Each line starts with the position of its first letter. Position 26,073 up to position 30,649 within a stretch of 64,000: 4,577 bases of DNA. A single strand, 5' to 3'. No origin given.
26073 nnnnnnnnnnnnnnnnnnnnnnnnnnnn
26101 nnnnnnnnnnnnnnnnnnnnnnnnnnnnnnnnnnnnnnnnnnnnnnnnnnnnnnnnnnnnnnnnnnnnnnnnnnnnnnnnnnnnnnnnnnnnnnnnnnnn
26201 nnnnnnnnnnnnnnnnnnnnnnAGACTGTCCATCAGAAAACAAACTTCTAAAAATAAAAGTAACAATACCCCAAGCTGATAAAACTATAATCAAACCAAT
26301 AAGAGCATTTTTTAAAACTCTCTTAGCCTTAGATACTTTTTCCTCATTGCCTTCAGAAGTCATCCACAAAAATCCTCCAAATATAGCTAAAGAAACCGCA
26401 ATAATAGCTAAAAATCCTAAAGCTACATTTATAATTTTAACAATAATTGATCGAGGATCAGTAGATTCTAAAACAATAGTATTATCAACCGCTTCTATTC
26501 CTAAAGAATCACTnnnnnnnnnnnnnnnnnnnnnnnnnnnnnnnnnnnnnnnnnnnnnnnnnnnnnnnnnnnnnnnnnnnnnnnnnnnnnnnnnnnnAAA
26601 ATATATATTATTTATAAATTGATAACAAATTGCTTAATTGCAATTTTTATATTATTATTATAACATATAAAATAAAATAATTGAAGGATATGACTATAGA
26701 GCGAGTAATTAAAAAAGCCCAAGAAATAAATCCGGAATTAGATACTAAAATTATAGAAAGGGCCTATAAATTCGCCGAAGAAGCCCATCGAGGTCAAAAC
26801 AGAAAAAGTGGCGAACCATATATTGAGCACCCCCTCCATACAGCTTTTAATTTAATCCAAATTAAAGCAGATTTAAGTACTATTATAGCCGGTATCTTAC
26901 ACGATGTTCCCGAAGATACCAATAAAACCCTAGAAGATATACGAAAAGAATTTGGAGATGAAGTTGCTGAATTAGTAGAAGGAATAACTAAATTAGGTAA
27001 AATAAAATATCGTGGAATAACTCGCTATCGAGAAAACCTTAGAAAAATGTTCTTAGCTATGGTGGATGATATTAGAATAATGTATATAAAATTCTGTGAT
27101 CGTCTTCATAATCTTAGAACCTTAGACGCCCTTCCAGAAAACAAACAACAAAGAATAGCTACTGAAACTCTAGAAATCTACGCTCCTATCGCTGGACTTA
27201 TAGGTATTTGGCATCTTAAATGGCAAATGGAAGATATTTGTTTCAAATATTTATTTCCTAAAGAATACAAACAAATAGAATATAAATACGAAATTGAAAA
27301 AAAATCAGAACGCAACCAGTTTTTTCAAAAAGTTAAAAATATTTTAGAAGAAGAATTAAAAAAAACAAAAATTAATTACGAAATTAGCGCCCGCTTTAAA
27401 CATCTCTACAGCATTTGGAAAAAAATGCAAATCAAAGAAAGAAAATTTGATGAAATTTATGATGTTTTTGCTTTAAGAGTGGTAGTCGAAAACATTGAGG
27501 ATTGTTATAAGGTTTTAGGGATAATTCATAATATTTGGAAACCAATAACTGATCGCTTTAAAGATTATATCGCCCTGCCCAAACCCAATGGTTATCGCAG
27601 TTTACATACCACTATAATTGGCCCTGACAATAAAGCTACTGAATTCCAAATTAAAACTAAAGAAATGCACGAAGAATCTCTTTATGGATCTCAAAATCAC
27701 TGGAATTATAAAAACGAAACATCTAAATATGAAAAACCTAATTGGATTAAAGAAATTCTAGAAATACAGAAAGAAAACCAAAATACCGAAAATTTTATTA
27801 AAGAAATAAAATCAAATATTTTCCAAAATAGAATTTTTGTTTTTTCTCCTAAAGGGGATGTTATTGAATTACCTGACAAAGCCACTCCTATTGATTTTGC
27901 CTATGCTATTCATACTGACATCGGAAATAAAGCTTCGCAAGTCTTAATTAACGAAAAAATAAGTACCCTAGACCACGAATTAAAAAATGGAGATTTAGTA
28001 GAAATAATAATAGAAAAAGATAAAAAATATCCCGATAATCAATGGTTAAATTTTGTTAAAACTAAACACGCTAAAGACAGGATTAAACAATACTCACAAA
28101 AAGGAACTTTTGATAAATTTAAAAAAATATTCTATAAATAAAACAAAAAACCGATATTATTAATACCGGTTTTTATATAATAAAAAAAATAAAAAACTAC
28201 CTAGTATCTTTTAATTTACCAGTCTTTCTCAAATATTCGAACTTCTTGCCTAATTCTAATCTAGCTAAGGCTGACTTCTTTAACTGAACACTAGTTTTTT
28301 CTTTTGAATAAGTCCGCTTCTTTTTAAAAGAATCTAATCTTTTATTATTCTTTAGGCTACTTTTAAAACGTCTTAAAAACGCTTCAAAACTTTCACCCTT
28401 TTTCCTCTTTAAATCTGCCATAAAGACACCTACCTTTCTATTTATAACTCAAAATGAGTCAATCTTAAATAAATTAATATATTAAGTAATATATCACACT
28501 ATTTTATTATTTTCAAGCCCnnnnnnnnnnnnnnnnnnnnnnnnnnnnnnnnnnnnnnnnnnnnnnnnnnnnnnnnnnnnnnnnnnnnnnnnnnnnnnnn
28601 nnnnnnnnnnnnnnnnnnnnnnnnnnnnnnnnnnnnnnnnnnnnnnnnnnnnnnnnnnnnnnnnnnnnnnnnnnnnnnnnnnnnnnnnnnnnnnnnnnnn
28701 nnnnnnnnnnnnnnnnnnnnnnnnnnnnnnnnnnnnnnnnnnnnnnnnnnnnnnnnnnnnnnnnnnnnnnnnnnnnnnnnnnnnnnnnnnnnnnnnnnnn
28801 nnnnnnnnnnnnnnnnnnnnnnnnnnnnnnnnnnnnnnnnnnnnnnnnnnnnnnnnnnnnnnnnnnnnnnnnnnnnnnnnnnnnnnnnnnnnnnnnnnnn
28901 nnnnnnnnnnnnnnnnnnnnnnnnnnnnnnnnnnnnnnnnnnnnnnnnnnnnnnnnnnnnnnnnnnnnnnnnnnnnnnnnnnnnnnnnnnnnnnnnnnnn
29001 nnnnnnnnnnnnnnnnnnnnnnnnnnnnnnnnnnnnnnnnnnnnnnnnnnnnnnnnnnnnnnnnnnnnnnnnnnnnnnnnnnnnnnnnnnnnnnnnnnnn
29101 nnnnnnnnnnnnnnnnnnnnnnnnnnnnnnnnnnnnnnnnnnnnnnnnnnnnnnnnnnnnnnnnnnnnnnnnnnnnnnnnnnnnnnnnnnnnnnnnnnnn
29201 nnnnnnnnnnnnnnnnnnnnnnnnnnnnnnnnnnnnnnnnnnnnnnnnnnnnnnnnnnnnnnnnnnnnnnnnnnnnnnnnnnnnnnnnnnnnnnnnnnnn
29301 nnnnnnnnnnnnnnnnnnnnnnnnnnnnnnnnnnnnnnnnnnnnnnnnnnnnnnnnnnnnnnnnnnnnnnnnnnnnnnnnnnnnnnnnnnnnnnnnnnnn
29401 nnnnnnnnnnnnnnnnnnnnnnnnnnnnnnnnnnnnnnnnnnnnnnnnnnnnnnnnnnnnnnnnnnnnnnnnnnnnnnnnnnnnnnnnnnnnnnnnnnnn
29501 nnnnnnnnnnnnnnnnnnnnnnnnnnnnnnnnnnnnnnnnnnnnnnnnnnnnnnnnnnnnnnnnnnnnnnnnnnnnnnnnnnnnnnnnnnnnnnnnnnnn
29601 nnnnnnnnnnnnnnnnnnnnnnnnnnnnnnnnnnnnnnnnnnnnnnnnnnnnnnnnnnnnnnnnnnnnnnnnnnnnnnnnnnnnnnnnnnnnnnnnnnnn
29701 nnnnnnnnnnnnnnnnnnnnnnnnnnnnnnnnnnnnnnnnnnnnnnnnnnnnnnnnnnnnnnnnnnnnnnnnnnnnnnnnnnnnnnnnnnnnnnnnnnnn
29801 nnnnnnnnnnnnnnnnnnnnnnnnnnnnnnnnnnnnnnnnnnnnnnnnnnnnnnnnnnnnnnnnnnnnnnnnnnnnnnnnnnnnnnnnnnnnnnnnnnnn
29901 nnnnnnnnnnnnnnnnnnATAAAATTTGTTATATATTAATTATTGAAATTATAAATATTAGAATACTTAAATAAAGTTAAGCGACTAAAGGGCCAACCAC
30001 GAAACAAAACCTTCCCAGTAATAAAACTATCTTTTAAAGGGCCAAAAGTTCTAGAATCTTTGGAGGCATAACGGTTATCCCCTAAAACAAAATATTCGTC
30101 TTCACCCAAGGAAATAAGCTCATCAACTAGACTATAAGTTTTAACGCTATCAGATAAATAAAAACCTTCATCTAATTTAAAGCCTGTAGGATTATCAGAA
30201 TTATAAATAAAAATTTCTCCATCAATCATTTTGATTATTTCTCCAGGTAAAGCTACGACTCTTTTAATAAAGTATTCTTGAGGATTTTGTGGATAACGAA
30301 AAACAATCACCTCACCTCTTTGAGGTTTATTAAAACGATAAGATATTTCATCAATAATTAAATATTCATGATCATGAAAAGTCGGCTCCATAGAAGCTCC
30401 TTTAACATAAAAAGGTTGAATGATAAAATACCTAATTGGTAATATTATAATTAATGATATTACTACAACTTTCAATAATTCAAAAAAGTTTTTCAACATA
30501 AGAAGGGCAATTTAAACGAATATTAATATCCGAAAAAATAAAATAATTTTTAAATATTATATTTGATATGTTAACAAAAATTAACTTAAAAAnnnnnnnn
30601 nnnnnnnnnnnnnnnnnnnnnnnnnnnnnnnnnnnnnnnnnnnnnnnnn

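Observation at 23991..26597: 868-aa Cys-rich surface protein anchored by a T4SS-pilin-like two-helix module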

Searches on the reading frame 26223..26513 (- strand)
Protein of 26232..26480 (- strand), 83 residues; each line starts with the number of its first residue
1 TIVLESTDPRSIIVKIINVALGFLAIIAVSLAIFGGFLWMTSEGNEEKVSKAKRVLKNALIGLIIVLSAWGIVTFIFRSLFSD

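Call 53: search_protein_representatives(protein=window:26232-26480:-)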
Query: 83 residues. Proteins with E-value up to 0.001 (for the whole library): 29115; up to 1e-10: 5001; up to 1e-30: 10. The best 150 are listed.
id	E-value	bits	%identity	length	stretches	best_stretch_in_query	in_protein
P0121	1.1e-47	175.0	38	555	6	11-77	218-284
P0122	2.7e-39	148.3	34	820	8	12-76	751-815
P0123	1.5e-38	145.9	37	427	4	13-75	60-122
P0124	9.7e-38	143.4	35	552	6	13-78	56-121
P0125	2.2e-37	142.2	31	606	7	5-76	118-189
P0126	2.1e-35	136.0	34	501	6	7-74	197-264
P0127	1.8e-33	129.8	31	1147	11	7-77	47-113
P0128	6.3e-33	128.1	31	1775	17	10-81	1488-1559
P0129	1.3e-31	123.9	32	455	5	12-74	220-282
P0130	7.4e-31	121.5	47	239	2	4-80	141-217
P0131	4.4e-30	119.1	38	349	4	14-78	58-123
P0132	1.0e-29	117.9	49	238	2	12-80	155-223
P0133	1.4e-29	117.4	49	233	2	11-80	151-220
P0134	4.6e-29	115.8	40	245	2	6-81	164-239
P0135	7.7e-29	115.1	42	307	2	4-81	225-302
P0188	5.4e-22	93.4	55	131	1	5-82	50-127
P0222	9.7e-21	89.4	61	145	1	5-80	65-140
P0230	1.4e-20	88.9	52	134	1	2-82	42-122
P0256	5.0e-20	87.1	55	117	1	3-77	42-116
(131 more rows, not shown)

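Call 59: find_encoding_contigs(protein=P0188, flank=10000, max_places=3)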
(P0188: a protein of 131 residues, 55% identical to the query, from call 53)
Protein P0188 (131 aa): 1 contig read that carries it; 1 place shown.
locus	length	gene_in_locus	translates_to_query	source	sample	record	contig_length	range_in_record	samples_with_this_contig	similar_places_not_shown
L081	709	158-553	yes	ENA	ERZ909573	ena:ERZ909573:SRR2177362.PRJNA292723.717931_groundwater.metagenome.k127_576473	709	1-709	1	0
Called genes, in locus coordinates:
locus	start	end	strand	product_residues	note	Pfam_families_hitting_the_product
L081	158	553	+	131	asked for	PF18895:T4SS_pilin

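Call 60: find_encoding_contigs(protein=P0256, flank=10000, max_places=2)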
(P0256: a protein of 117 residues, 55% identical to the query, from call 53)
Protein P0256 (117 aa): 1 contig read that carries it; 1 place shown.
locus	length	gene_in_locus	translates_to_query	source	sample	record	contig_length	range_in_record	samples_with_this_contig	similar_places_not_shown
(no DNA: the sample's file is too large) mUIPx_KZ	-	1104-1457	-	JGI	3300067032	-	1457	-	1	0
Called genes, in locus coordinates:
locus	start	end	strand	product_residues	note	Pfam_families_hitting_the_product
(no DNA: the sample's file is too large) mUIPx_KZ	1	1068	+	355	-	?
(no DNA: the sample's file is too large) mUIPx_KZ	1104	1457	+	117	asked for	PF18895:T4SS_pilin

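Call 61: find_encoding_contigs(protein=P0222, flank=10000, max_places=2)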
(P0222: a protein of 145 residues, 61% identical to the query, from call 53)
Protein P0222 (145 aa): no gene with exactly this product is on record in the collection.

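Call 62: find_encoding_contigs(protein=P0230, flank=10000, max_places=2)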
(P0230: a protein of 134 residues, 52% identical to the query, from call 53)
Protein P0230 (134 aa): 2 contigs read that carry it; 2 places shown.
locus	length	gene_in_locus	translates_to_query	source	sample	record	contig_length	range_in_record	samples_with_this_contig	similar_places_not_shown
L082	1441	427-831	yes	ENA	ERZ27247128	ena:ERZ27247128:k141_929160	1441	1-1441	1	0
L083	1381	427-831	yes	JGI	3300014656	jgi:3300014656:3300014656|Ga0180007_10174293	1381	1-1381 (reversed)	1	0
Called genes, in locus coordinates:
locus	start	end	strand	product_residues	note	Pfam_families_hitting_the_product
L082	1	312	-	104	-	?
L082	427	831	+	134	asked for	PF18895:T4SS_pilin (weak)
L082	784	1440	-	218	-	?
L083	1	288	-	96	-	?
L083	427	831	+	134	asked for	PF18895:T4SS_pilin (weak)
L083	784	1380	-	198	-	?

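Call 71: search_solved_structures(query=A3, max_evalue=10, show_alignments=3)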
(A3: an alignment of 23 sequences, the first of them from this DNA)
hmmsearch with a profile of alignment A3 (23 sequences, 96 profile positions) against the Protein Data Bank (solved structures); distinct sequences matched with E-value up to 10: 15.
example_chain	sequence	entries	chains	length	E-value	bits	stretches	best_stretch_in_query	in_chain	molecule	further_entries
6i38_A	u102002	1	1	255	2.8e-05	27.1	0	45-62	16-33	nv2Pizza6-AYW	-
6i37_A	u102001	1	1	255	3e-05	27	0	45-62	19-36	nv1Pizza6-AYW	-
6i3b_A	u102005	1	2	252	3.2e-05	26.9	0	45-62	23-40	cPizza6-AYW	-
6f0q_A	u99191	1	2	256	3.6e-05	26.8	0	45-62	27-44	Pizza6-AYW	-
6i39_A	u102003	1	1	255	8.9e-05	25.5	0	45-62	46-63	v31Pizza6-AYW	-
6i3a_A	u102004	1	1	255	0.00058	22.9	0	45-62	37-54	v22Pizza6-AYW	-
7zpw_A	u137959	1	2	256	0.0023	20.9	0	45-62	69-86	Pizza6-TSK-TSH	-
7zph_A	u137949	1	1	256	0.0025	20.9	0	45-62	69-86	Pizza6-TNK-RSH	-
7zpz_A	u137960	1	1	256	0.0028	20.7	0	45-62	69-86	Pizza6-TSR-TSH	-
6f0s_A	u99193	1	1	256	0.0041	20.2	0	45-62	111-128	Pizza6-SYW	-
7zcj_A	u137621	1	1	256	0.0049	19.9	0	45-62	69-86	Pizza6-TNH-TSH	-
7zqg_A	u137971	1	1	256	0.0052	19.8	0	45-62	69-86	Pizza6-KSH-TSH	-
7zq2_A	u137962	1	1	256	0.0073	19.4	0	45-62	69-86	Pizza6-RSH-TSH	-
7rmy_A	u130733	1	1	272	0.22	14.6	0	53-79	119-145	De Novo designed tunable homodimer, D_3-337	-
8e55_A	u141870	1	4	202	5.1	10.2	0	13-67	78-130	SG135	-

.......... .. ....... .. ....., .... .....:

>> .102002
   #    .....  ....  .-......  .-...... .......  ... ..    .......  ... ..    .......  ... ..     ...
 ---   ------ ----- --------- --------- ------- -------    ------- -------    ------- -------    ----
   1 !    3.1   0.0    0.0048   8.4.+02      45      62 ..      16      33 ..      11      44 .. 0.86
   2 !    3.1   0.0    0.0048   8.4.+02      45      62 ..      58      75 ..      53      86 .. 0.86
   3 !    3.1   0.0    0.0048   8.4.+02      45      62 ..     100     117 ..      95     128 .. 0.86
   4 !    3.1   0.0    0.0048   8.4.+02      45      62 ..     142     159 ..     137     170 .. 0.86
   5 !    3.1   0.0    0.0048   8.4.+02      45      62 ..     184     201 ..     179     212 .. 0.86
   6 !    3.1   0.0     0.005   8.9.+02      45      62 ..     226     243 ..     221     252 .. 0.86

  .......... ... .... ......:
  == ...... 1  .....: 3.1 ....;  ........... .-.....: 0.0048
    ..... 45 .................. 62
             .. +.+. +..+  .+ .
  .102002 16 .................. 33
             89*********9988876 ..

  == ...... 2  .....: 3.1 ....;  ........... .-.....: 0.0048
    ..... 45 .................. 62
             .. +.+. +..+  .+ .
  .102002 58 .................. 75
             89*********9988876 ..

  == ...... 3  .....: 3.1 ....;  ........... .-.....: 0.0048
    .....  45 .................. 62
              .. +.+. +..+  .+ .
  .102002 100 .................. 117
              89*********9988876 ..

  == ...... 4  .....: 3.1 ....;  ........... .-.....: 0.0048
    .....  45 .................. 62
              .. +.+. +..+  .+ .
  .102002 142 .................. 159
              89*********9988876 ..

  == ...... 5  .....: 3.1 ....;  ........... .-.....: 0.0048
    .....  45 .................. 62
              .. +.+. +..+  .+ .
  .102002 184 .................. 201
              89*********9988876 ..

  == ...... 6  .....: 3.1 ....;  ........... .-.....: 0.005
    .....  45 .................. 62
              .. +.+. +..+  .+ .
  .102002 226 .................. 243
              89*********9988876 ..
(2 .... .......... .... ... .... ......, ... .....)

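Call 80: predict_structure(alignment_id=A4)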
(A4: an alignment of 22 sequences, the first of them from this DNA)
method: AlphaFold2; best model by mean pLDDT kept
length: 97 residues; sequences in the alignment: 22
mean_pLDDT: 80.6   pTM: 0.57
mean pLDDT of the five models: 80.6, 80.1, 79.3, 77.1, 73.9
residues with pLDDT >= 90: 46; 70-90: 28; 50-70: 18; < 50: 5
segments of 3 or more residues with pLDDT < 50: none
pLDDT, mean of each block of 10 residues (from residue 1): 52 58 84 92 93 90 93 93 85 59
secondary structure, 60 per line:
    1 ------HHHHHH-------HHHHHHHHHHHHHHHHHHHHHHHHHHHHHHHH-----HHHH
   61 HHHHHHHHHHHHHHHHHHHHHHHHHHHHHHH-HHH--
elements in order: H7-12 H20-51 H57-91

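Call 82: fold_search(model_id=the predicted structure, library=pdb)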
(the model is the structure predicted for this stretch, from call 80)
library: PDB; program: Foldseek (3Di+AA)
matches with E <= 10: 254; with E <= 0.001: 0
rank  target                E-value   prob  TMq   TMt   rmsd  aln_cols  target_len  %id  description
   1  3fd9_B                6.0e-01  0.82  0.50  0.24   5.2        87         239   11  Crystal Structure of the transcriptional anti-activator ExsD from Pseudomonas aeruginosa (released 2009-06-23)
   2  6s1k_E                1.2e+00  0.95  0.67  0.64   6.3        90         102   16  E. coli Core Signaling Unit, carrying QQQQ receptor mutation (released 2020-01-22)
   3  9vub_A                1.2e+00  0.95  0.71  0.19   8.9        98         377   14  channel C complex with 3 (released 2026-03-11)
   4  9vub_C                1.3e+00  0.93  0.71  0.19   9.4        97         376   14  channel C complex with 3 (released 2026-03-11)
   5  9rxe_MODEL_1_A        1.4e+00  0.93  0.52  0.49   2.3        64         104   17  Solution structure of the HR1c domain of human PKN1 (released 2025-12-31)
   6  6s7t_H                1.5e+00  0.21  0.29  0.26   6.9        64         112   16  Cryo-EM structure of human oligosaccharyltransferase complex OST-B (released 2019-12-18)
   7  9a65_B                1.6e+00  0.28  0.38  0.08   8.7        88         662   20  Integrative model of YVAQ-MCPB by crosslinking MS and deep learning (released 2024-09-18)
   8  7uq2_D                1.7e+00  0.66  0.52  0.57   4.6        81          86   17  Vs.4 from T4 phage in complex with cGAMP (released 2023-02-08)
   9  1a91_MODEL_1_A        2.0e+00  0.77  0.50  0.59   2.5        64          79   17  SUBUNIT C OF THE F1FO ATP SYNTHASE OF ESCHERICHIA COLI; NMR, 10 STRUCTURES (released 1998-07-01)
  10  5da9_A                2.1e+00  0.87  0.58  0.14   2.1        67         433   13  ATP-gamma-S bound Rad50 from Chaetomium thermophilum in complex with the Rad50-binding domain of Mre11 (released 2016-03-02)
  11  7exe_B                2.2e+00  0.82  0.55  0.26   3.1        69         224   14  Crystal structure of mouse 14-3-3zeta in complex with doubly phosphorylated ADAM22 peptide (released 2021-11-24)
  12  5jje_B                2.2e+00  0.30  0.37  0.50   4.7        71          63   22  Structure of the SRII/HtrII Complex in I212121 space group ("U" shape) (released 2017-02-15)
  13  3fd9_A                2.2e+00  0.23  0.38  0.20   6.7        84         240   11  Crystal Structure of the transcriptional anti-activator ExsD from Pseudomonas aeruginosa (released 2009-06-23)
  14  6yo0_g1               2.4e+00  0.90  0.61  0.65   1.8        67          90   10  Cryo-EM structure of Tetrahymena thermophila mitochondrial ATP synthase - F1/peripheral stalk (released 2020-09-30)
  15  5ulo_B                2.4e+00  0.89  0.49  0.22   1.5        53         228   17  Crystal Structure of 14-3-3 zeta in Complex with a Serine 124-phosphorylated TBC1D7 peptide (released 2018-01-31)
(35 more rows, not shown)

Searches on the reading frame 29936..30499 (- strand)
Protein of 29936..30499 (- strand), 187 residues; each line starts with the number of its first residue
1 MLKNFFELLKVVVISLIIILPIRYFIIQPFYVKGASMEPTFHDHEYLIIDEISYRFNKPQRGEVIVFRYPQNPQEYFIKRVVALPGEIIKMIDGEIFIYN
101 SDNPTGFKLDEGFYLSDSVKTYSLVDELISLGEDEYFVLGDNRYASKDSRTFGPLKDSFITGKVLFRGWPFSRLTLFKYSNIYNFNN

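Call 6: search_protein_families(library=pfam, proteins=[window:29936-30499:-], max_evalue=0.01)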
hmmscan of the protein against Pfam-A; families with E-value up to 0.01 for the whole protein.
window:29936-30499:- (187 aa): 2 families
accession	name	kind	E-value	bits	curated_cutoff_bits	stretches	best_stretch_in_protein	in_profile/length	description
PF10502.14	Peptidase_S26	-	4.2e-42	144.4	22.9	1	7-169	3-168/168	Signal peptidase, peptidase S26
PF00717.28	Peptidase_S24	-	7.7e-06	26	23.3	1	31-88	39-88/116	Peptidase S24-like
